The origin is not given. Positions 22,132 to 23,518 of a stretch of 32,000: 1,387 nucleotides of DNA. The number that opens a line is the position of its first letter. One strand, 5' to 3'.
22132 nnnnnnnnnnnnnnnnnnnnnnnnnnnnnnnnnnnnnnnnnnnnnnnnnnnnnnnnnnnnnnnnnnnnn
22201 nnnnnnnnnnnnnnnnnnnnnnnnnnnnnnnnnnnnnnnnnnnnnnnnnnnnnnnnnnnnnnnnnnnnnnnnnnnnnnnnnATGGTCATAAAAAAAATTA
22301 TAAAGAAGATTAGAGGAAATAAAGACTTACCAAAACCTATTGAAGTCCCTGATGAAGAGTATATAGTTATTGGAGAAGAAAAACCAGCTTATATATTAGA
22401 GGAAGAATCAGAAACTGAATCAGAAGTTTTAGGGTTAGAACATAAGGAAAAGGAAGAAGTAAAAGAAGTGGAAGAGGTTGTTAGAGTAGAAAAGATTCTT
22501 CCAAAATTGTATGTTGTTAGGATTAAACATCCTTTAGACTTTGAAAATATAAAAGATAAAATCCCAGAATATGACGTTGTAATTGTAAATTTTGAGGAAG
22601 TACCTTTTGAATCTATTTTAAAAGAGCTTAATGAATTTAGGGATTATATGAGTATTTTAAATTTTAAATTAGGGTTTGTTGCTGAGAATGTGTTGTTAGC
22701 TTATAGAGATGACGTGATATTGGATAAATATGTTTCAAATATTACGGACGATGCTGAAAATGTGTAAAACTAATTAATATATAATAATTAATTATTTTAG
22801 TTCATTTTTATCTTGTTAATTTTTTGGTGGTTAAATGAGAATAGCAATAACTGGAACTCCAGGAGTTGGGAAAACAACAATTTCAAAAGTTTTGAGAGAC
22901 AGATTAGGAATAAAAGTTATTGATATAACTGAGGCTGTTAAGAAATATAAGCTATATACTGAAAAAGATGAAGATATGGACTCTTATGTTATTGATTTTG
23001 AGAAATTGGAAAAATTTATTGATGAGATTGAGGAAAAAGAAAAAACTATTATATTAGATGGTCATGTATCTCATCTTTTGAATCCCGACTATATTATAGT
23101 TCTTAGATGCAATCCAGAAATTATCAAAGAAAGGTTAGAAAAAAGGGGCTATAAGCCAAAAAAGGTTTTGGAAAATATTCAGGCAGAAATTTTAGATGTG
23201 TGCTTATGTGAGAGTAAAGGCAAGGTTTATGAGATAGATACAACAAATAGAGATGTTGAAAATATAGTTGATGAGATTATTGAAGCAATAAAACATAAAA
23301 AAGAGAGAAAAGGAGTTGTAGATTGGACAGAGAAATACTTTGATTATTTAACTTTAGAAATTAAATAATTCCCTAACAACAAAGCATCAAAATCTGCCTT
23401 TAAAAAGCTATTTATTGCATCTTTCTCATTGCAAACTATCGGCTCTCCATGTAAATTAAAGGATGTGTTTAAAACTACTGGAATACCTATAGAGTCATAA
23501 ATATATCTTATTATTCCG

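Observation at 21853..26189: Two 100%-identical 351-bp inverted repeats bracket a 3.6-kb five-gene cassette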

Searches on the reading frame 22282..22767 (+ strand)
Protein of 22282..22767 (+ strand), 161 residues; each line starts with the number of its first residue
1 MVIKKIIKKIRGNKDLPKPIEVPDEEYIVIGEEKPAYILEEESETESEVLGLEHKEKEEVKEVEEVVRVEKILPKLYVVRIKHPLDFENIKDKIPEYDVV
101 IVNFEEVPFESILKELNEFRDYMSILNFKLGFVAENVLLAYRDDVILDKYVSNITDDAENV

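Call 15: search_protein_families(library=pfam, proteins=[window:22282-22767:+], max_evalue=0.01)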
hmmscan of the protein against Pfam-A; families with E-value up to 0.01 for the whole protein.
window:22282-22767:+ (161 aa): 0 families

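Call 18: find_encoding_contigs(protein=window:22282-22767:+, flank=10000, max_places=10)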
Protein window:22282-22767:+ (161 aa): 13 contigs read that carry it; 9 places shown.
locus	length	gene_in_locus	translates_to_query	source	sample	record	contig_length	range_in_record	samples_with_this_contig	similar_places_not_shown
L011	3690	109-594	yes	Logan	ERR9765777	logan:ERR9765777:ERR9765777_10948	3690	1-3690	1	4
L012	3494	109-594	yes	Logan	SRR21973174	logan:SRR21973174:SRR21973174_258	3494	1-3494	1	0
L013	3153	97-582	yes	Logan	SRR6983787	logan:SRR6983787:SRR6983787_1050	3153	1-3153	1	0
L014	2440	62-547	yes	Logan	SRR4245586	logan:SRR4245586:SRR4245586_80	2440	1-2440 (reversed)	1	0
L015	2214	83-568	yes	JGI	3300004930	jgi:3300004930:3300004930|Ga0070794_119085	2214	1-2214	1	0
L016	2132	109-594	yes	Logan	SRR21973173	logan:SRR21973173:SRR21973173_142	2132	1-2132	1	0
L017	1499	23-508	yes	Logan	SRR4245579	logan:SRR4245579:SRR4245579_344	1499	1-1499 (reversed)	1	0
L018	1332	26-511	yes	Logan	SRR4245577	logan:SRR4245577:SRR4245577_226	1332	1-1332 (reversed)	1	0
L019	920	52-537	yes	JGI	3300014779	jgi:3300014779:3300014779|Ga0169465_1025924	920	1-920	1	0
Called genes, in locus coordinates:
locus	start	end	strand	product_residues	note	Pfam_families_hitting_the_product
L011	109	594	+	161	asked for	-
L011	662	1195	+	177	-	PF01712:dNK (faint), PF13207:AAA_17, PF13238:AAA_18, PF13521:AAA_28 (weak), PF01202:SKI (faint)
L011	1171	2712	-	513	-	PF02543:Carbam_trans_N, PF22521:HypF_C_2 (weak), PF16861:Carbam_trans_C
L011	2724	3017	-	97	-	PF01910:Thiamine_BP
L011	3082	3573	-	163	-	-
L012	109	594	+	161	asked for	-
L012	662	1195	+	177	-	PF01712:dNK (faint), PF13207:AAA_17, PF13238:AAA_18, PF13521:AAA_28 (weak), PF01202:SKI (faint)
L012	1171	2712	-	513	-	PF02543:Carbam_trans_N, PF22521:HypF_C_2 (weak), PF16861:Carbam_trans_C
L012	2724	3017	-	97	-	PF01910:Thiamine_BP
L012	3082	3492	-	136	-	?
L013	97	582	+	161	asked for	-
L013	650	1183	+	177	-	PF01712:dNK (faint), PF13207:AAA_17, PF13238:AAA_18, PF13521:AAA_28 (weak), PF01202:SKI (faint)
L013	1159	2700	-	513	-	PF02543:Carbam_trans_N, PF22521:HypF_C_2 (weak), PF16861:Carbam_trans_C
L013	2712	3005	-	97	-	PF01910:Thiamine_BP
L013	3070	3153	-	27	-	?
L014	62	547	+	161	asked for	-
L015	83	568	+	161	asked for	-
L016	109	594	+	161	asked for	-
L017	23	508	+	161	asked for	-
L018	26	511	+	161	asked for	-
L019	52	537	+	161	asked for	-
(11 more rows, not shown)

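Call 36: find_homologous_proteins(query=window:22282-22767:+, max_evalue=1e-10)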
Query window:22282-22767:+ (161 aa): 30 proteins with E <= 1e-10 among 99 candidates.
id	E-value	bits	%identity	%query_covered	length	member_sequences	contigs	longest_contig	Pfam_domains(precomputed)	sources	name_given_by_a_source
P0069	5.6e-92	324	100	100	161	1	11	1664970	-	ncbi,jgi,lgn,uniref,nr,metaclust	ncbi:hypothetical protein MJ_1049 [Methanocaldococcus jannaschii DSM 2661]|uniref:Uncharacterized pr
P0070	6.2e-83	294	94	100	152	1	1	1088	-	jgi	-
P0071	1.7e-81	290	86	100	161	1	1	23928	-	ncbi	ncbi:MAG: hypothetical protein ABGW92_01045 [Methanocaldococcus sp.]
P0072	3.2e-81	289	87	100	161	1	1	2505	-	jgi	-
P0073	7.0e-81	288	88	100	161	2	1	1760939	-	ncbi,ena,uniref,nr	ncbi:conserved hypothetical protein [Methanocaldococcus sp. FS406-22]|uniref:hypothetical protein n=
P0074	1.3e-80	287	86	100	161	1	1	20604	-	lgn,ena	-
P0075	1.8e-80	286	86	100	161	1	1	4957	-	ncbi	-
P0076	1.9e-80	286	85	100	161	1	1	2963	-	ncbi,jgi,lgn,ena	-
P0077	2.4e-80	286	88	100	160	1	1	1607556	-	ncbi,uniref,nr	ncbi:hypothetical protein JH146_0598 [Methanocaldococcus bathoardescens]|uniref:Uncharacterized prot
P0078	5.6e-80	285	86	100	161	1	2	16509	-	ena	-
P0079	8.3e-76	271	86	100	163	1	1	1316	-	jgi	jgi:SepF-like predicted cell division protein (DUF552 family)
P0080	2.2e-75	270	84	100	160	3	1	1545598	-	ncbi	ncbi:hypothetical protein ACO3TA_00375 [Methanocaldococcus sp. 28A]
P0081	3.7e-74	266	85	100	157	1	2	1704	-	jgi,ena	-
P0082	4.3e-74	266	85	100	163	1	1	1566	-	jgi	jgi:SepF-like predicted cell division protein (DUF552 family)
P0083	4.3e-74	266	85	100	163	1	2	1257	-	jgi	jgi:SepF-like predicted cell division protein (DUF552 family)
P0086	3.6e-71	256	79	100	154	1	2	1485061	-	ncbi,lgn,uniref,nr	ncbi:hypothetical protein [Methanocaldococcus fervens]|uniref:Uncharacterized protein n=1 Tax=Methan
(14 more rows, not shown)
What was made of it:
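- Checked: 22282-22767 + (SepF-like, MJ_1049; named in call 36)
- MJ_1049 matches at 100% (call 36).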

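Call 37: find_encoding_contigs(protein=P0073, flank=10000, max_places=2)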
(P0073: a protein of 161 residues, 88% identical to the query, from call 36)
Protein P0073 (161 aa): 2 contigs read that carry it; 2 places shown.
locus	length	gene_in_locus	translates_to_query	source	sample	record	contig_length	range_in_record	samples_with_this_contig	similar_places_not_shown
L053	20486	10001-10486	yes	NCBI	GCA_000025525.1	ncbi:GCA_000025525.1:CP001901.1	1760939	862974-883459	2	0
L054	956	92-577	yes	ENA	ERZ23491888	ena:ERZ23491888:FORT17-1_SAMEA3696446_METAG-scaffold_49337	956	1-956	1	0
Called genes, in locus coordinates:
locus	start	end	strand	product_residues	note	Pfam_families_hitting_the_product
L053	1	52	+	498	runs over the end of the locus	PF26548:DUF8179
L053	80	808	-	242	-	-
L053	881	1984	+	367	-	PF00579:tRNA-synt_1b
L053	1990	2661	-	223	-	-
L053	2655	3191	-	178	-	-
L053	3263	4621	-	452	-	PF00586:AIRS, PF02769:AIRS_C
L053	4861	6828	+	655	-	PF00493:MCM (faint), PF01078:Mg_chelatase (weak), PF07728:AAA_5 (faint), PF00158:Sigma54_activat (weak), PF05362:Lon_C, PF13541:ChlI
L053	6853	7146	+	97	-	-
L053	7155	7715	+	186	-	PF00596:Aldolase_II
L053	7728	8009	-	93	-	PF03685:UPF0147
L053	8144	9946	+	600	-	PF13522:GATase_6, PF13537:GATase_7, PF01380:SIS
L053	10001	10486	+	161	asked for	-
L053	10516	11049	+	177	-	PF00004:AAA (faint), PF01712:dNK (faint), PF02224:Cytidylate_kin (faint), PF13207:AAA_17, PF13238:AAA_18, PF13521:AAA_28 (weak), PF13671:AAA_33 (faint), PF01202:SKI (faint)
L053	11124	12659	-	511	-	PF02543:Carbam_trans_N, PF00814:TsaD (weak), PF22521:HypF_C_2 (weak), PF16861:Carbam_trans_C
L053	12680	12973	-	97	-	PF01910:Thiamine_BP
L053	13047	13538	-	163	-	-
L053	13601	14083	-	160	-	-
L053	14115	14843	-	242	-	PF06745:ATPase, PF23442:DUF7125 (faint)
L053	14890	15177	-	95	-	-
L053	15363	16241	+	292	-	PF01996:F420_ligase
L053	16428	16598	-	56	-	PF10130:PIN_2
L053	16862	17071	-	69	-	-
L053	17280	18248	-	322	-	PF00146:NADHdh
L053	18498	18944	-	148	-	PF01058:Oxidored_q6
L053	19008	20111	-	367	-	PF00009:GTP_EFTU (weak), PF00350:Dynamin_N (faint), PF03193:RsgA_GTPase, PF01926:MMR_HSR1, PF02421:FeoB_N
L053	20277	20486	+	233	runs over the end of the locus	PF03673:UPF0128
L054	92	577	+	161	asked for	-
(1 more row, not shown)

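Call 38: find_encoding_contigs(protein=P0077, flank=10000, max_places=2)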
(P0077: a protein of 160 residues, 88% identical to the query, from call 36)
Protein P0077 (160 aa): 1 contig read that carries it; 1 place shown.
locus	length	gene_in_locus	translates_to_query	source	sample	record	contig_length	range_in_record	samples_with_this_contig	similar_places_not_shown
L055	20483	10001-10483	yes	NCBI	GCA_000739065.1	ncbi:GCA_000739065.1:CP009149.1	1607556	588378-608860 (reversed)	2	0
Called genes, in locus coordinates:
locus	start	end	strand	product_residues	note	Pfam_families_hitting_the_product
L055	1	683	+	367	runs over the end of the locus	PF00579:tRNA-synt_1b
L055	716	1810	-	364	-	PF04473:DUF553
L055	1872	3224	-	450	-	PF00586:AIRS, PF02769:AIRS_C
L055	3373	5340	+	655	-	PF00493:MCM (faint), PF01078:Mg_chelatase (weak), PF07728:AAA_5 (faint), PF00158:Sigma54_activat (weak), PF05362:Lon_C, PF13541:ChlI (weak)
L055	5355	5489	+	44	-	-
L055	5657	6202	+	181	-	PF00596:Aldolase_II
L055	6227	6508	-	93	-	PF03685:UPF0147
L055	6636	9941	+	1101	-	PF14890:Intein_splicing, PF01381:HTH_3, PF12844:HTH_19, PF13443:HTH_26 (weak), PF14528:LAGLIDADG_3, PF13522:GATase_6, PF13537:GATase_7, PF01380:SIS, +2 more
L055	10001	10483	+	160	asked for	-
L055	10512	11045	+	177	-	PF01712:dNK (faint), PF02224:Cytidylate_kin (faint), PF13207:AAA_17, PF13238:AAA_18, PF13521:AAA_28 (weak), PF01202:SKI (faint)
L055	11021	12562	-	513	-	PF02543:Carbam_trans_N, PF22521:HypF_C_2 (weak), PF16861:Carbam_trans_C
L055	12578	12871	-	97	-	PF01910:Thiamine_BP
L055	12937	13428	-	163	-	-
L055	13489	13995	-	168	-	-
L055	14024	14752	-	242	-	PF06745:ATPase, PF23442:DUF7125 (faint)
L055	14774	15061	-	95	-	-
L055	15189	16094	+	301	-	PF01996:F420_ligase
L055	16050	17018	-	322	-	PF00146:NADHdh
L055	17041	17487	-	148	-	PF01058:Oxidored_q6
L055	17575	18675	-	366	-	PF00009:GTP_EFTU (faint), PF00350:Dynamin_N (faint), PF03193:RsgA_GTPase, PF01926:MMR_HSR1, PF02421:FeoB_N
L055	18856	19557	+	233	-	PF03673:UPF0128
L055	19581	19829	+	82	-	-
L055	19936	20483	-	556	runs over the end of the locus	PF07969:Amidohydro_3 (faint), PF01979:Amidohydro_1, PF13382:Adenine_deam_C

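Call 39: find_encoding_contigs(protein=P0086, flank=10000, max_places=2)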
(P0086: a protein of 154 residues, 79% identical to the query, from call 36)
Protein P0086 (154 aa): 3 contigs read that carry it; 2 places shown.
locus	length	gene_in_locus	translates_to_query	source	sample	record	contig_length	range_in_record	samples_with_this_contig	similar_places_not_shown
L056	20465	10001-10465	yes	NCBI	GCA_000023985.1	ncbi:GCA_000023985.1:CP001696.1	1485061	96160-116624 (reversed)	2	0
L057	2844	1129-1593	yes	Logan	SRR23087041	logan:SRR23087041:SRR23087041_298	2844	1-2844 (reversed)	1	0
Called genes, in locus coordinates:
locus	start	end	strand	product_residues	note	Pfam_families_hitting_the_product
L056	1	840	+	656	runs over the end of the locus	PF02518:HATPase_c, PF13589:HATPase_c_3, PF09239:Topo-VIb_trans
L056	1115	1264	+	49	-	PF00515:TPR_1, PF07719:TPR_2, PF13181:TPR_8 (weak)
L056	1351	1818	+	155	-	-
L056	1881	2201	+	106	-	-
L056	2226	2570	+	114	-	-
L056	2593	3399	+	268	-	PF00398:RrnaAD, PF13649:Methyltransf_25 (weak)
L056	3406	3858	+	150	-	PF01467:CTP_transf_like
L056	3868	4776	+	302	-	PF03547:Mem_trans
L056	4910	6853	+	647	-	PF00493:MCM (faint), PF01078:Mg_chelatase (weak), PF07728:AAA_5 (faint), PF00158:Sigma54_activat (weak), PF05362:Lon_C, PF13541:ChlI (weak)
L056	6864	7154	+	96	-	-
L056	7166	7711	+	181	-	PF00596:Aldolase_II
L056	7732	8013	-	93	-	PF03685:UPF0147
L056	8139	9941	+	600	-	PF13522:GATase_6, PF13537:GATase_7, PF01380:SIS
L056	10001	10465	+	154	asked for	-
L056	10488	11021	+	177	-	PF00004:AAA (faint), PF01712:dNK (faint), PF13207:AAA_17, PF13238:AAA_18, PF13521:AAA_28 (weak), PF01202:SKI (faint)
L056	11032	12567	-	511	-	PF02543:Carbam_trans_N, PF22521:HypF_C_2 (faint), PF16861:Carbam_trans_C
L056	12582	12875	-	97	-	PF01910:Thiamine_BP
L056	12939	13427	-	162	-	-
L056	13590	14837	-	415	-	PF21667:Nop5_N, PF01798:Nop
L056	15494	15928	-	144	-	-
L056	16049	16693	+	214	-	PF00215:OMPdecase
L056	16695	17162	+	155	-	PF01750:HycI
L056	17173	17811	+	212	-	PF00154:RecA_N (weak), PF06745:ATPase (faint), PF08423:Rad51, PF13481:AAA_25 (faint), PF05707:Zot (faint), PF13479:AAA_24 (weak)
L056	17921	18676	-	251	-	PF02679:ComA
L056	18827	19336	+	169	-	PF02776:TPP_enzyme_N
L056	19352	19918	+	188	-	PF02775:TPP_enzyme_C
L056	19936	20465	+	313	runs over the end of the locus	PF04055:Radical_SAM, PF08608:Wyosine_form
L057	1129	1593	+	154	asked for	-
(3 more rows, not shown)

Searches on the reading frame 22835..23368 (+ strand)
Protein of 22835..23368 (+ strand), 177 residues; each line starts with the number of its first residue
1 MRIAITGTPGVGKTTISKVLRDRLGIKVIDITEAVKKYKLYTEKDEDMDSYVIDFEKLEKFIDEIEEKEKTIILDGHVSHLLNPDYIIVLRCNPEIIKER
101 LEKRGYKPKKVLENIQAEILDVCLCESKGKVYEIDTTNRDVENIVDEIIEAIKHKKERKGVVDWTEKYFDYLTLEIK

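Call 15: search_protein_families(library=pfam, proteins=[window:22835-23368:+], max_evalue=0.01)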
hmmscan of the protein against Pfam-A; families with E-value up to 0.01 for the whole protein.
window:22835-23368:+ (177 aa): 16 families
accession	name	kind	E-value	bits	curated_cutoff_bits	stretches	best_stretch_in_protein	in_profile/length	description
PF13238.12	AAA_18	-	7.7e-31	107.6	29.4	1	3-121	1-128/128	AAA domain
PF13207.12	AAA_17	-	2.9e-11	44.2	27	1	6-105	1-124/136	AAA domain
PF01712.25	dNK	-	5.5e-09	36.5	27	2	3-61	1-45/203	Deoxynucleoside kinase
PF13521.12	AAA_28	-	1.8e-06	28.7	27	1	2-70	1-65/164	AAA domain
PF01202.28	SKI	-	1.7e-05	25.4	22.1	0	9-37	1-29/159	Shikimate kinase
PF02223.23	Thymidylate_kin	-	2.8e-05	24.3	27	1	82-148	116-185/185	Thymidylate kinase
PF00004.35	AAA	-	4.9e-05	24.2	21.2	1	5-67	3-68/131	ATPase family associated with various cellular activities (AAA)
PF02224.24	Cytidylate_kin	-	5.5e-05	23.4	26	0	3-67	1-62/211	Cytidylate kinase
PF13671.12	AAA_33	-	0.00013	22.7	27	0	4-75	3-76/143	AAA domain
PF13189.12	Cytidylate_kin2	-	0.00082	20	28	1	3-65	2-63/176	Cytidylate kinase-like family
PF08433.16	KTI12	-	0.0014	18.7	22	0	3-76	4-62/271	Chromatin associated protein KTI12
PF01121.26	CoaE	-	0.0014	18.7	27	1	3-36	3-35/180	Dephospho-CoA kinase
PF03266.21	NTPase_1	-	0.0016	18.7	23.9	0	2-24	1-23/168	NTPase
PF03215.21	Rad17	-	0.0018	18.7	23.8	1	5-62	50-106/186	Rad17 P-loop domain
PF05496.18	RuvB_N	-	0.0027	17.9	27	1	4-67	37-95/159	Holliday junction DNA helicase RuvB P-loop domain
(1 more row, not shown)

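Call 70: find_encoding_contigs(protein=window:22835-23368:+, flank=5000, max_places=10)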
Protein window:22835-23368:+ (177 aa): 23 contigs read that carry it; 10 places shown.
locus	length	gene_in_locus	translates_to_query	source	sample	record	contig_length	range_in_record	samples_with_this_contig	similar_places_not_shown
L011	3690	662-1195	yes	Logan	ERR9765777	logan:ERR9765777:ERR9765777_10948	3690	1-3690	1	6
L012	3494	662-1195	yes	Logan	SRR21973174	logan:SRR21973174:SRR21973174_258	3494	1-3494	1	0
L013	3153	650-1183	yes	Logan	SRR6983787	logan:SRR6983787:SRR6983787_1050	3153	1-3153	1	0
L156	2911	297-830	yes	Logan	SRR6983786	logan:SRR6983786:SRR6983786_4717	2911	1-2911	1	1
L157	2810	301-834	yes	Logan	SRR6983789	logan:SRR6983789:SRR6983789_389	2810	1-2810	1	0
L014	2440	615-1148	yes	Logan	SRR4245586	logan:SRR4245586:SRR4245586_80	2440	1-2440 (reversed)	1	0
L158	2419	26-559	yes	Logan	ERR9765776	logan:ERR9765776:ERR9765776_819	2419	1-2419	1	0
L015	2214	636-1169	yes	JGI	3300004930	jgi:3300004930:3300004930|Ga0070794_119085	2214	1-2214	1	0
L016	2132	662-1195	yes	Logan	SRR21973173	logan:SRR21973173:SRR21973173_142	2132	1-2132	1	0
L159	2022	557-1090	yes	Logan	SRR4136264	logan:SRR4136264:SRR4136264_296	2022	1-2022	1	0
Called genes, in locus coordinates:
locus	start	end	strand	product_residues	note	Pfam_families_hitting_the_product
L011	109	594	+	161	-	-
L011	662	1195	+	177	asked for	PF01712:dNK (faint), PF13207:AAA_17, PF13238:AAA_18, PF13521:AAA_28 (weak), PF01202:SKI (faint)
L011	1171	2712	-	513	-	PF02543:Carbam_trans_N, PF22521:HypF_C_2 (weak), PF16861:Carbam_trans_C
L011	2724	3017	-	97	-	PF01910:Thiamine_BP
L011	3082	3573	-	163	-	-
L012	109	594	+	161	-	-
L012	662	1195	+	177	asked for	PF01712:dNK (faint), PF13207:AAA_17, PF13238:AAA_18, PF13521:AAA_28 (weak), PF01202:SKI (faint)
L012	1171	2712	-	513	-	PF02543:Carbam_trans_N, PF22521:HypF_C_2 (weak), PF16861:Carbam_trans_C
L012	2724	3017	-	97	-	PF01910:Thiamine_BP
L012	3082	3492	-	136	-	?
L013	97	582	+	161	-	-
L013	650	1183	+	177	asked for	PF01712:dNK (faint), PF13207:AAA_17, PF13238:AAA_18, PF13521:AAA_28 (weak), PF01202:SKI (faint)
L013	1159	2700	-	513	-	PF02543:Carbam_trans_N, PF22521:HypF_C_2 (weak), PF16861:Carbam_trans_C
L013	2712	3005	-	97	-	PF01910:Thiamine_BP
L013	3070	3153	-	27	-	?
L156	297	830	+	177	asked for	PF01712:dNK (faint), PF13207:AAA_17, PF13238:AAA_18, PF13521:AAA_28 (weak), PF01202:SKI (faint)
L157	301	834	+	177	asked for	PF01712:dNK (faint), PF13207:AAA_17, PF13238:AAA_18, PF13521:AAA_28 (weak), PF01202:SKI (faint)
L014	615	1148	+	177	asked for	PF01712:dNK (faint), PF13207:AAA_17, PF13238:AAA_18, PF13521:AAA_28 (weak), PF01202:SKI (faint)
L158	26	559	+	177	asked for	PF01712:dNK (faint), PF13207:AAA_17, PF13238:AAA_18, PF13521:AAA_28 (weak), PF01202:SKI (faint)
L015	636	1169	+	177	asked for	PF01712:dNK (faint), PF13207:AAA_17, PF13238:AAA_18, PF13521:AAA_28 (weak), PF01202:SKI (faint)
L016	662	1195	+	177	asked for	PF01712:dNK (faint), PF13207:AAA_17, PF13238:AAA_18, PF13521:AAA_28 (weak), PF01202:SKI (faint)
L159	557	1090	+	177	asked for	PF01712:dNK (faint), PF13207:AAA_17, PF13238:AAA_18, PF13521:AAA_28 (weak), PF01202:SKI (faint)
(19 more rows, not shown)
